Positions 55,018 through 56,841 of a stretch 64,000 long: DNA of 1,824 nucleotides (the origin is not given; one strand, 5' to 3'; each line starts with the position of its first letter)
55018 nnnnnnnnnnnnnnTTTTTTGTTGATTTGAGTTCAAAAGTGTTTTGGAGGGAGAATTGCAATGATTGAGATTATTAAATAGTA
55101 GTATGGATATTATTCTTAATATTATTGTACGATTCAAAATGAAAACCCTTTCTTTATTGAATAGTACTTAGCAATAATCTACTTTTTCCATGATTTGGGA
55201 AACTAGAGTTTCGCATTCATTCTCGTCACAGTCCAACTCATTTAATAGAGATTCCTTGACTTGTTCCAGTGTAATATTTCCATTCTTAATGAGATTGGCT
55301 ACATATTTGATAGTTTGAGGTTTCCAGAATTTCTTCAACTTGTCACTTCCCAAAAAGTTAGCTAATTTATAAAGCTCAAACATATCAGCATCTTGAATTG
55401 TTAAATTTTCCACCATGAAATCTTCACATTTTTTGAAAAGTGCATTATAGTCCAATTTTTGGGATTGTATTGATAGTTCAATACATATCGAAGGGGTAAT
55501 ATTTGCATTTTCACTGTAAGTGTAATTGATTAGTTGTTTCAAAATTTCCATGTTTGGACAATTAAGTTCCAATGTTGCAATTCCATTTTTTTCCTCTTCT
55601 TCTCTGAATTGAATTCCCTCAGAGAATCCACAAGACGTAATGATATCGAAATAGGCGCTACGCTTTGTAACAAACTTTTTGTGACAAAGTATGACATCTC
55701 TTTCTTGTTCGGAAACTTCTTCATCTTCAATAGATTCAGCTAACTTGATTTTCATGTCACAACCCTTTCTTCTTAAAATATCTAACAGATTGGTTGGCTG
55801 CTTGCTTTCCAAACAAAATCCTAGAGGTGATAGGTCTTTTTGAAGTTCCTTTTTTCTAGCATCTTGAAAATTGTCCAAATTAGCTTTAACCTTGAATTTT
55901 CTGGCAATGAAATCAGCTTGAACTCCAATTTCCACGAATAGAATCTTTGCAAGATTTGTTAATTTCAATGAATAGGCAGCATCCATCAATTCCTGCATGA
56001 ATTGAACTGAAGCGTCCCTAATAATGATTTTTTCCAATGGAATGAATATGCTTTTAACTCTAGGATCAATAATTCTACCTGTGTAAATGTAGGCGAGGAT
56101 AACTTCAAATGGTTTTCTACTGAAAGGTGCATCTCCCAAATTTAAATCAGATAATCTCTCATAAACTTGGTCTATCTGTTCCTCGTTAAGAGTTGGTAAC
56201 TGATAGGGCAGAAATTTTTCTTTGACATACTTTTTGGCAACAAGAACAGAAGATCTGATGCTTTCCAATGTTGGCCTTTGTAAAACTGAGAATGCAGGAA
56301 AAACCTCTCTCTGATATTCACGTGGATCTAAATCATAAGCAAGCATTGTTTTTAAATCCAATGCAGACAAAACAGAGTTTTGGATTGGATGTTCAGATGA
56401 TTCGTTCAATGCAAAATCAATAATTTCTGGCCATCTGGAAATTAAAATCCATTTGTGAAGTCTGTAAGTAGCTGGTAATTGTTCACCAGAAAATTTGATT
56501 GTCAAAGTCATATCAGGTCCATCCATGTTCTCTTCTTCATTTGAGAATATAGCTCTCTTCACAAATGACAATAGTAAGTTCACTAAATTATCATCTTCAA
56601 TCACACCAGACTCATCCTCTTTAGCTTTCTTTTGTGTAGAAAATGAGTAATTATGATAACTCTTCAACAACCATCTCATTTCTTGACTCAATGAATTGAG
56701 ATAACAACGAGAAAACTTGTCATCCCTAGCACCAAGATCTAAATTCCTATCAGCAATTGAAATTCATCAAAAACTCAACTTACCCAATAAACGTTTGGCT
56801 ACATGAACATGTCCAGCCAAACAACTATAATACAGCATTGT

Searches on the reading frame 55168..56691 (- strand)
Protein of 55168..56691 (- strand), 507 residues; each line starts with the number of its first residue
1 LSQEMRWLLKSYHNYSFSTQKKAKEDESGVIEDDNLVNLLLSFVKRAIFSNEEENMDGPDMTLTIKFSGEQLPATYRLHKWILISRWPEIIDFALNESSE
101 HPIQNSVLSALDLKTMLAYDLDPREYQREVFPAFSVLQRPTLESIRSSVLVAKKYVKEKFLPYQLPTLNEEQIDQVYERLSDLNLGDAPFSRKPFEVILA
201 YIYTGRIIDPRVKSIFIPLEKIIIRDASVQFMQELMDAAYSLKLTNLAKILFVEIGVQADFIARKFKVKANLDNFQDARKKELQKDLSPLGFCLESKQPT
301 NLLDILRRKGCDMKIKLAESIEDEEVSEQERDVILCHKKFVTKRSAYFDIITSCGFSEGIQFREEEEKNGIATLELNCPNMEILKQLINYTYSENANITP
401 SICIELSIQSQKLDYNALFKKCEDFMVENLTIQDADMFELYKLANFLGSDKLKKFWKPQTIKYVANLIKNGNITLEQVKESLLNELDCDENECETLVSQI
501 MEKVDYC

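Call 29: search_protein_families(library=pfam, proteins=[window:55168-56691:-], max_evalue=0.001)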
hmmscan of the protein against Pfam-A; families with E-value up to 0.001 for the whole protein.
window:55168-56691:- (507 aa): 2 families
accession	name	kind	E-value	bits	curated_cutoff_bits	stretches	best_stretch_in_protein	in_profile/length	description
PF00651.37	BTB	-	4.7e-09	36.8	20.5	1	334-429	23-109/110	BTB/POZ domain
PF11822.15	BTB_SANBR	-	7.6e-05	23.3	26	1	328-422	10-96/97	SANT and BTB domain regulator of CSR, BTB domain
